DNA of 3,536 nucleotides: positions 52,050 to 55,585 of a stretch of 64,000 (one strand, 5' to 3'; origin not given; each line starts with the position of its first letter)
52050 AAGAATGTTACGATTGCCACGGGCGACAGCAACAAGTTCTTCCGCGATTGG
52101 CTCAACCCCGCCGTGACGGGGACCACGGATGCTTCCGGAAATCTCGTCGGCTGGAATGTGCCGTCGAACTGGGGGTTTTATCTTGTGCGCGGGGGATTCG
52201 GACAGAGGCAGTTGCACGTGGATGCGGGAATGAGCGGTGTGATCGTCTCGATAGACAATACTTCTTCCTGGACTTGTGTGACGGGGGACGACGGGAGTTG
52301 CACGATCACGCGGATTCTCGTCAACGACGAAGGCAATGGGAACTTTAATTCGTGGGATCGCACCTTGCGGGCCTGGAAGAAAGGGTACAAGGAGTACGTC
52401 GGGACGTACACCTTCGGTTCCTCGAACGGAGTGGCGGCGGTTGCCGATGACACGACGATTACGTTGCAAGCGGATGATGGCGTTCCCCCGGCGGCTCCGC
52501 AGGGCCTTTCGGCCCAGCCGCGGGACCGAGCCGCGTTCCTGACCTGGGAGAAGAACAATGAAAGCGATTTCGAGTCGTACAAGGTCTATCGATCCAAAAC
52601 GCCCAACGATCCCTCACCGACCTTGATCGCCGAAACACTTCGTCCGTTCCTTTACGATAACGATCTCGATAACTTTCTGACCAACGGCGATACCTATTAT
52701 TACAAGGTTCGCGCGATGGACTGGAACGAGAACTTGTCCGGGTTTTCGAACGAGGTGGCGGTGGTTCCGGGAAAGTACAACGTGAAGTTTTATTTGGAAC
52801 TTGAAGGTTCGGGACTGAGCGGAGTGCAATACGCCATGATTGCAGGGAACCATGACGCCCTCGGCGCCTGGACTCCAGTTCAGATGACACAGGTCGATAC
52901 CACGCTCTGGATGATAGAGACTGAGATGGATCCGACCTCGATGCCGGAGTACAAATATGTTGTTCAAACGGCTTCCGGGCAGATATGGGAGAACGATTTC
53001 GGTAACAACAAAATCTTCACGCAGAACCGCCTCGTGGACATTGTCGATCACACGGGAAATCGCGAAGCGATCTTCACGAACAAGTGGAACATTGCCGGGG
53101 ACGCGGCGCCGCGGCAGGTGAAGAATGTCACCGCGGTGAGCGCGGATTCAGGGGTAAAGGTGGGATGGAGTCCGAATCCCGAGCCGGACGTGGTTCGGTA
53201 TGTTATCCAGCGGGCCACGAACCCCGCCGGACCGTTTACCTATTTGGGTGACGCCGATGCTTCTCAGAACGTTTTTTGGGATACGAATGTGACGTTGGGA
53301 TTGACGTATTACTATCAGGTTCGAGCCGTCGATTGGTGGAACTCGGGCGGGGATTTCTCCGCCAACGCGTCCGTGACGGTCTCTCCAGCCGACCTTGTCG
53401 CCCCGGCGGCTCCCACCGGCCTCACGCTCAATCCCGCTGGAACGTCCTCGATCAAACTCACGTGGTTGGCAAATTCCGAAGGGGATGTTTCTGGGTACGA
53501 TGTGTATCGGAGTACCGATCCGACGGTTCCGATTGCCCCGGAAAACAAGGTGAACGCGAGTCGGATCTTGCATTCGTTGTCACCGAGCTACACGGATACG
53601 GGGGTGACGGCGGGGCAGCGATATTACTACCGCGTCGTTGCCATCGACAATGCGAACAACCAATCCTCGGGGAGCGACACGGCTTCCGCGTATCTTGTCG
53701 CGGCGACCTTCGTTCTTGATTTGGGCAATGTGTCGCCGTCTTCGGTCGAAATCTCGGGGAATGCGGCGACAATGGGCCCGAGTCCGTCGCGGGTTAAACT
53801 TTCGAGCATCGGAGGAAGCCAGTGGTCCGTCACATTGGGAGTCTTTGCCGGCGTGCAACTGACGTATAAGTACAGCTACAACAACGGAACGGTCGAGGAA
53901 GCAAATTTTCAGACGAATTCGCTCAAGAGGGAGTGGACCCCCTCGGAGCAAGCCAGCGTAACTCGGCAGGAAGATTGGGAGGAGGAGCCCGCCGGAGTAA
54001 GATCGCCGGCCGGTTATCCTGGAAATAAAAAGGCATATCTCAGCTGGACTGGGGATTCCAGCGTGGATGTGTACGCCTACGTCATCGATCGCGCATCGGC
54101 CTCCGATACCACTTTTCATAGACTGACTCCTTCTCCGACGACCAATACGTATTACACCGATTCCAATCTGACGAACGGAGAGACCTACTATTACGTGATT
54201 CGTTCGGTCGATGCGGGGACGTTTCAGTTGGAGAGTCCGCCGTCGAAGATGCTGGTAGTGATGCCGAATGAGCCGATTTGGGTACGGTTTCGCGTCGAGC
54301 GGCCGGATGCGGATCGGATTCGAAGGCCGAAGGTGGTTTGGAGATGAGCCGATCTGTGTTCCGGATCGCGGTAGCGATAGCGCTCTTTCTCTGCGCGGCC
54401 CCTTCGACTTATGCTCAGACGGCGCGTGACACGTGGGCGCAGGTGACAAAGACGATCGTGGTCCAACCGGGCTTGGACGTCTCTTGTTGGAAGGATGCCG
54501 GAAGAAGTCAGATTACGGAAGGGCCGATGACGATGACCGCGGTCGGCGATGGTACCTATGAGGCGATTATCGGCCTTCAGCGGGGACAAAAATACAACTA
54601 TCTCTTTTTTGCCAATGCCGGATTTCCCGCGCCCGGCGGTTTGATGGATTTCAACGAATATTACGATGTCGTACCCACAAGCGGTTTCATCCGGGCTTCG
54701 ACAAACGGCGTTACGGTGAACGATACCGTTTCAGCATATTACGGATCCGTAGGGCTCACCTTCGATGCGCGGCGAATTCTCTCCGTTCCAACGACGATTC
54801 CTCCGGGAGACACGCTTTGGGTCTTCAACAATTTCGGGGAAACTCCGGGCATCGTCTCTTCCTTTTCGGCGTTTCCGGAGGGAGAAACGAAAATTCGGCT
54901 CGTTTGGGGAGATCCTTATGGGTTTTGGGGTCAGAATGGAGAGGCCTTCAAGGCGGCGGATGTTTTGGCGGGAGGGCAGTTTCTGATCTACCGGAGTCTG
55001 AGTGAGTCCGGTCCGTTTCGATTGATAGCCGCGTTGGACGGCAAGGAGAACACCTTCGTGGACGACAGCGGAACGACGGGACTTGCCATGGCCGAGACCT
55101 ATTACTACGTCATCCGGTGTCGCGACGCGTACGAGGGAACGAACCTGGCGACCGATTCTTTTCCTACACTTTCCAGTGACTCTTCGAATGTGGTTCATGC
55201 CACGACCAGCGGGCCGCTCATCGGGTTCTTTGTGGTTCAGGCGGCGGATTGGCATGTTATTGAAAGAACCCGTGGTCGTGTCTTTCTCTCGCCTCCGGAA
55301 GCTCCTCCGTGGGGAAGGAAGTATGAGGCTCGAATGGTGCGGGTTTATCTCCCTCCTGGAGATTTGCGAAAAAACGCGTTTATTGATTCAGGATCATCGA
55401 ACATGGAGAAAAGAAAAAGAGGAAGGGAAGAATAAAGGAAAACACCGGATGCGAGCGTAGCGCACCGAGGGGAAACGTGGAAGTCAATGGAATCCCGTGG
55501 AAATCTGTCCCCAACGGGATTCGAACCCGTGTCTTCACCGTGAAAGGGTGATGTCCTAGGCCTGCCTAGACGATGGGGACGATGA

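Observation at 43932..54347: Single 10.4-kb ORF for a ~3.4k-aa multidomain secreted protein with an internal divergent GH13-like catalytic core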

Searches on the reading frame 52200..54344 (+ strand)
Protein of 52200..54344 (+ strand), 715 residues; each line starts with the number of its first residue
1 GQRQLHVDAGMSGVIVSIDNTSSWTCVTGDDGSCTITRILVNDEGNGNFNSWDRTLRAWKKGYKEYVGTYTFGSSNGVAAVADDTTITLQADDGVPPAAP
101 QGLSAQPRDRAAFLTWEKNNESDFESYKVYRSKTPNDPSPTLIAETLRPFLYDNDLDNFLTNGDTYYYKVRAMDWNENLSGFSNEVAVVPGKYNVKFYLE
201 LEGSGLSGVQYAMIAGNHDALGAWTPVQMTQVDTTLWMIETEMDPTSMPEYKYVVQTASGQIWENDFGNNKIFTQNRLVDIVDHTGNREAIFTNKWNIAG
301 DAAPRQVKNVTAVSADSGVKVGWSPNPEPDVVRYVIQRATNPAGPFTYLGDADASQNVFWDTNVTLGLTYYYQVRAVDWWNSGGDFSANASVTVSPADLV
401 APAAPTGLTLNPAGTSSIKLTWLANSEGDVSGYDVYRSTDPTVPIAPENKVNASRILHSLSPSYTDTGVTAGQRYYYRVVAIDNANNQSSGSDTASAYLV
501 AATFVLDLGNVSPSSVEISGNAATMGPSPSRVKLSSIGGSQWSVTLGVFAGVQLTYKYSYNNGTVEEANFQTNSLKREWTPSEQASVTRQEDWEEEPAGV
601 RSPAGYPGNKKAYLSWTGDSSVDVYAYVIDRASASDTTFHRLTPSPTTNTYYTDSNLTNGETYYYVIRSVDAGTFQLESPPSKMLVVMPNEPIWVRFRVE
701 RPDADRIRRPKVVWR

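Call 25: search_protein_families(library=pfam, proteins=[window:52200-54344:+], max_evalue=10)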
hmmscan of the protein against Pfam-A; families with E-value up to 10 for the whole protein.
window:52200-54344:+ (715 aa): 7 families
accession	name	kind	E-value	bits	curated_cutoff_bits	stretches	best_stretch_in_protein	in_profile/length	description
PF00041.27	fn3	-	4.2e-14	53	25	4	404-487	2-74/84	Fibronectin type III domain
PF00686.25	CBM_20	-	1.5e-09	37.9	23.3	2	212-274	18-87/97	Starch binding domain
PF25788.1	Ig_Rha78A_N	-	1.4e-05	25.7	27.4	1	459-496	61-98/105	Rha78A-like, N-terminal immunoglobulin domain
PF24489.1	Ig_J_second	-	0.0015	19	27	1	648-672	54-80/105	Tip attachment protein J second Ig-like domain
PF16656.11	Pur_ac_phosph_N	-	0.0022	19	30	2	405-484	1-83/93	Purple acid Phosphatase, N-terminal domain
PF21200.3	Glyco_hydro_39_C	-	0.0075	17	27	1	346-389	41-84/89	Alpha-L-iduronidase C-terminal domain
PF16655.11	PhoD_N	-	0.01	16.8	30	0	467-485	64-78/90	PhoD-like phosphatase, N-terminal domain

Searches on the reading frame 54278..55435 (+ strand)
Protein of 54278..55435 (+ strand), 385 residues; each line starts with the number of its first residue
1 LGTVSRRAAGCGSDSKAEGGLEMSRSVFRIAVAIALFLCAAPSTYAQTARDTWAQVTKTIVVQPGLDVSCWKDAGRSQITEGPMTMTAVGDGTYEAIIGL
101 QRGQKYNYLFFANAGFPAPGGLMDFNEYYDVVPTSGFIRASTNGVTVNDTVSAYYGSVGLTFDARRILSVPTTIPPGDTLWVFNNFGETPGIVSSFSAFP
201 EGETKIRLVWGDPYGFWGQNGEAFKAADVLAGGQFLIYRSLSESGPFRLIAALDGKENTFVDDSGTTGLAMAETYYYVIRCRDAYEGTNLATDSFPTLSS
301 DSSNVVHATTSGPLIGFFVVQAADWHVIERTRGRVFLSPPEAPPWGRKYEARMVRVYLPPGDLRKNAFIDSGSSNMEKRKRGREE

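Call 10: search_protein_families(library=pfam, proteins=[window:54278-55435:+], max_evalue=0.001)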
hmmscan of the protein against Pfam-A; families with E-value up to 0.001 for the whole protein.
window:54278-55435:+ (385 aa): 0 families

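Call 25: search_protein_families(library=pfam, proteins=[window:54344-55432:+], max_evalue=10)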
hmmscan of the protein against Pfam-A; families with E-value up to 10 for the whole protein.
window:54344-55432:+ (363 aa): 4 families
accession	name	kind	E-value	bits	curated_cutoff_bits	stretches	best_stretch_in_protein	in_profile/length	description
PF01981.21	PTH2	-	0.1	13.2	23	1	40-73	70-103/115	Peptidyl-tRNA hydrolase PTH2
PF12477.13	TraW_N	-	0.11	13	22.7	1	8-25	1-18/30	Sex factor F TraW protein N terminal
PF22462.2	Ctf19_RWD2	-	0.18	12.5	26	1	109-131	11-33/77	Ctf19, second RWD domain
PF11711.13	Tim54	-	0.22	10.8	34.7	1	12-48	70-106/376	Inner membrane protein import complex subunit Tim54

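Call 74: search_solved_structures(query=A10, max_evalue=10, show_alignments=1)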
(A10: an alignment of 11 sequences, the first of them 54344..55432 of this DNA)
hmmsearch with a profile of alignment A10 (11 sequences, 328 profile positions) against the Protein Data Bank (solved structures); distinct sequences matched with E-value up to 10: 12.
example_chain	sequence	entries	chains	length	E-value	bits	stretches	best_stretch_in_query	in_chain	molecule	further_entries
3mpc_A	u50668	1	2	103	6e-05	25.4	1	206-250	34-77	Fn3-like protein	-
3lpw_A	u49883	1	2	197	0.0011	21.2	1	160-254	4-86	A77-A78 domain from Titin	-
5g56_A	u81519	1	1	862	0.0033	19.7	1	206-250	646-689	CARBOHYDRATE BINDING FAMILY 6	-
8g4l_bm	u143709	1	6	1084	0.0078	18.5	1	140-254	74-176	Titin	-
8oty_A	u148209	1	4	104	0.022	17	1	159-254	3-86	Titin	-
1k85_A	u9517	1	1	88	0.042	16.1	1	162-213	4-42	CHITINASE A1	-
4u3h_A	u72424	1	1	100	0.12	14.6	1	222-250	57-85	FN3con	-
5l2h_A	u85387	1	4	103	0.41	12.8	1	214-257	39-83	Centyrin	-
1x5z_A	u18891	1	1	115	0.74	12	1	161-186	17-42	Receptor-type tyrosine-protein phosphatase delta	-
8oiy_A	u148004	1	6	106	1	11.5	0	159-190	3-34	Titin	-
4yh7_A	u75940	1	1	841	1.3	11.2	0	162-186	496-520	Receptor-type tyrosine-protein phosphatase delta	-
4o00_A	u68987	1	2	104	1.6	10.9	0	159-190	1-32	Titin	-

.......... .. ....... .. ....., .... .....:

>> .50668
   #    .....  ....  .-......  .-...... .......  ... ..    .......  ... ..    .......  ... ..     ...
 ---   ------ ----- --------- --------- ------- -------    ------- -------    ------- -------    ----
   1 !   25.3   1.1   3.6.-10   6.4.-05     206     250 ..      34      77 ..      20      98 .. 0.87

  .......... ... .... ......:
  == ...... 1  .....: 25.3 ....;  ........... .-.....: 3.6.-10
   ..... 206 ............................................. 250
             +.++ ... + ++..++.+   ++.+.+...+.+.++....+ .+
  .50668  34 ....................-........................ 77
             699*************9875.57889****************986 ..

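Call 75: search_protein_families(library=pfam, alignment_id=A10, max_evalue=1)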
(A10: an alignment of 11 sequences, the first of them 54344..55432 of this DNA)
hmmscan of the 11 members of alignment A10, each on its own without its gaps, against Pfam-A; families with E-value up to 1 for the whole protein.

A. member 1, window:54344-55432:+ (363 aa): 4 families
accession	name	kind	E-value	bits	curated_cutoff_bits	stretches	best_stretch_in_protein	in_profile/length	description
PF01981.21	PTH2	-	0.1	13.2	23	1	40-73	70-103/115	Peptidyl-tRNA hydrolase PTH2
PF12477.13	TraW_N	-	0.11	13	22.7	1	8-25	1-18/30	Sex factor F TraW protein N terminal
PF22462.2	Ctf19_RWD2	-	0.18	12.5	26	1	109-131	11-33/77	Ctf19, second RWD domain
PF11711.13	Tim54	-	0.22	10.8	34.7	1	12-48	70-106/376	Inner membrane protein import complex subunit Tim54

B. families by the number of members that match (of 11 scanned): 11 families
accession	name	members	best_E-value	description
PF16656.11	Pur_ac_phosph_N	2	0.0033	Purple acid Phosphatase, N-terminal domain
PF00041.27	fn3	1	0.012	Fibronectin type III domain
PF18646.6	DUF5632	1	0.017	Family of unknown function (DUF5632)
PF16655.11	PhoD_N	1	0.027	PhoD-like phosphatase, N-terminal domain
PF10440.15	WIYLD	1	0.051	Ubiquitin-binding WIYLD domain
PF01981.21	PTH2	1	0.1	Peptidyl-tRNA hydrolase PTH2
PF12477.13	TraW_N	1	0.11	Sex factor F TraW protein N terminal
PF03527.20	RHS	1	0.15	RHS protein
PF22462.2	Ctf19_RWD2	1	0.18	Ctf19, second RWD domain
PF04369.19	Lactococcin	1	0.18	Lactococcin-like family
PF11711.13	Tim54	1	0.22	Inner membrane protein import complex subunit Tim54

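Call 96: find_homologous_proteins(query=window:54344-55432:+, max_evalue=0.001)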
Query window:54344-55432:+ (363 aa): 17 proteins with E <= 0.001 among 3653 candidates.
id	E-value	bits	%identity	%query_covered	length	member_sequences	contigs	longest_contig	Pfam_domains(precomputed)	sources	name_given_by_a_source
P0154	7.5e-243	823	100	99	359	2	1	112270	-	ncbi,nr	ncbi:MAG: hypothetical protein D6679_04625 [Candidatus Hydrogenedentota bacterium]|nr:MAG: hypotheti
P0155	6.3e-117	409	60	85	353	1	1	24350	-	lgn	-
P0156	3.9e-116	407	59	87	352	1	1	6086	-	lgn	-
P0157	8.3e-115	402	56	93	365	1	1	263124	-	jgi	jgi:hypothetical protein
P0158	4.9e-110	386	54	92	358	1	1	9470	-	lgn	-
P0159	1.1e-109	385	54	92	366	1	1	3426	-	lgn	-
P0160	5.8e-108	380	52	93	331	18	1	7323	-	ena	-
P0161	5.2e-106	373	54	91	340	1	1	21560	-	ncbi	-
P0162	1.1e-104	369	54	98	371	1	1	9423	-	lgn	-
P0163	1.2e-103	365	56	88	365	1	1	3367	-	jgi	jgi:hypothetical protein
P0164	2.6e-100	354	53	90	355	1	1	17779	-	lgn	-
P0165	5.4e-99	350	52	94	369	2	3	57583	-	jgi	jgi:hypothetical protein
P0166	1.2e-97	346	54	93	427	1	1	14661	-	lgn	-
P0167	3.8e-96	341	55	88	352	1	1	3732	-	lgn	-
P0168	4.9e-95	337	50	89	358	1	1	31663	-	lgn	-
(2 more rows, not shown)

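Call 97: find_encoding_contigs(protein=P0157, flank=10000, max_places=2)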
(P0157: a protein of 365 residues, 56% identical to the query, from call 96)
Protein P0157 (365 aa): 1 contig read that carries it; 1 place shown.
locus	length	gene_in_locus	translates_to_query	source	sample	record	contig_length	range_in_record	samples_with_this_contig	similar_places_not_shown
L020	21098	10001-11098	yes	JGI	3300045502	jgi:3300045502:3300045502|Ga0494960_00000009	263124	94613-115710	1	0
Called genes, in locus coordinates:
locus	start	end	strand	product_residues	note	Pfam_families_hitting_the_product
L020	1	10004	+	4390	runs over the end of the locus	PF00041:fn3 (faint), PF25788:Ig_Rha78A_N (faint), PF00932:LTD, PF25833:Fn3_SaeA_3rd (faint), PF00128:Alpha-amylase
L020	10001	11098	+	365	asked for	-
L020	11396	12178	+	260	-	-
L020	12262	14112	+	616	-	-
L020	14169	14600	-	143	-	PF01850:PIN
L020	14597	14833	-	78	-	-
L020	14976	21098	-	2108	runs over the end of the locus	-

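Call 98: find_encoding_contigs(protein=P0165, flank=10000, max_places=2)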
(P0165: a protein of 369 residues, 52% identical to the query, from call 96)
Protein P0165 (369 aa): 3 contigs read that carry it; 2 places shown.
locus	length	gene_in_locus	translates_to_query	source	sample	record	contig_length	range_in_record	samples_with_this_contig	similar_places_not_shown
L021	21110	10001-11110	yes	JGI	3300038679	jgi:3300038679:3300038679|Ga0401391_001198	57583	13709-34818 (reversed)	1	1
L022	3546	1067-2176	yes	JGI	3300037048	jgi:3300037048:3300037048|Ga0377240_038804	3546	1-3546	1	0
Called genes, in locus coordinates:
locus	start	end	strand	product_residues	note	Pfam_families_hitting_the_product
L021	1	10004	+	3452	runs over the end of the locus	PF00932:LTD (faint), PF00041:fn3 (faint), PF25788:Ig_Rha78A_N (faint), PF25833:Fn3_SaeA_3rd (faint), PF00128:Alpha-amylase (weak)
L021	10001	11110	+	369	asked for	-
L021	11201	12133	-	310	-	PF13489:Methyltransf_23, PF05175:MTS (weak), PF06325:PrmA, PF13847:Methyltransf_31, PF08241:Methyltransf_11, PF13649:Methyltransf_25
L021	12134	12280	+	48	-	-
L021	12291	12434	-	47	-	-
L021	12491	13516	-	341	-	PF04055:Radical_SAM, PF13186:SPASM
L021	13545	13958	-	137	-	PF05402:PqqD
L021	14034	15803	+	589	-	PF21760:SecD_1st, PF22599:SecDF_P1_head, PF02355:SecD_SecF_C, PF03176:MMPL (weak)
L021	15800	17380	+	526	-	PF07549:Sec_GG (weak), PF02355:SecD_SecF_C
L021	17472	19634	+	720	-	PF13328:HD_4, PF01966:HD, PF04607:RelA_SpoT, PF02824:TGS, PF28438:RelA_RIS, PF01842:ACT, PF13291:ACT_4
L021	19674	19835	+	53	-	-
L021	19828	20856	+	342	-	PF04055:Radical_SAM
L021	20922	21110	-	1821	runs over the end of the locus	PF00041:fn3 (faint), PF25788:Ig_Rha78A_N (faint), PF19077:Big_13 (faint), PF13750:Big_3_3 (faint)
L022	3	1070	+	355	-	PF00041:fn3 (faint), PF25833:Fn3_SaeA_3rd (faint)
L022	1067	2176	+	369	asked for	-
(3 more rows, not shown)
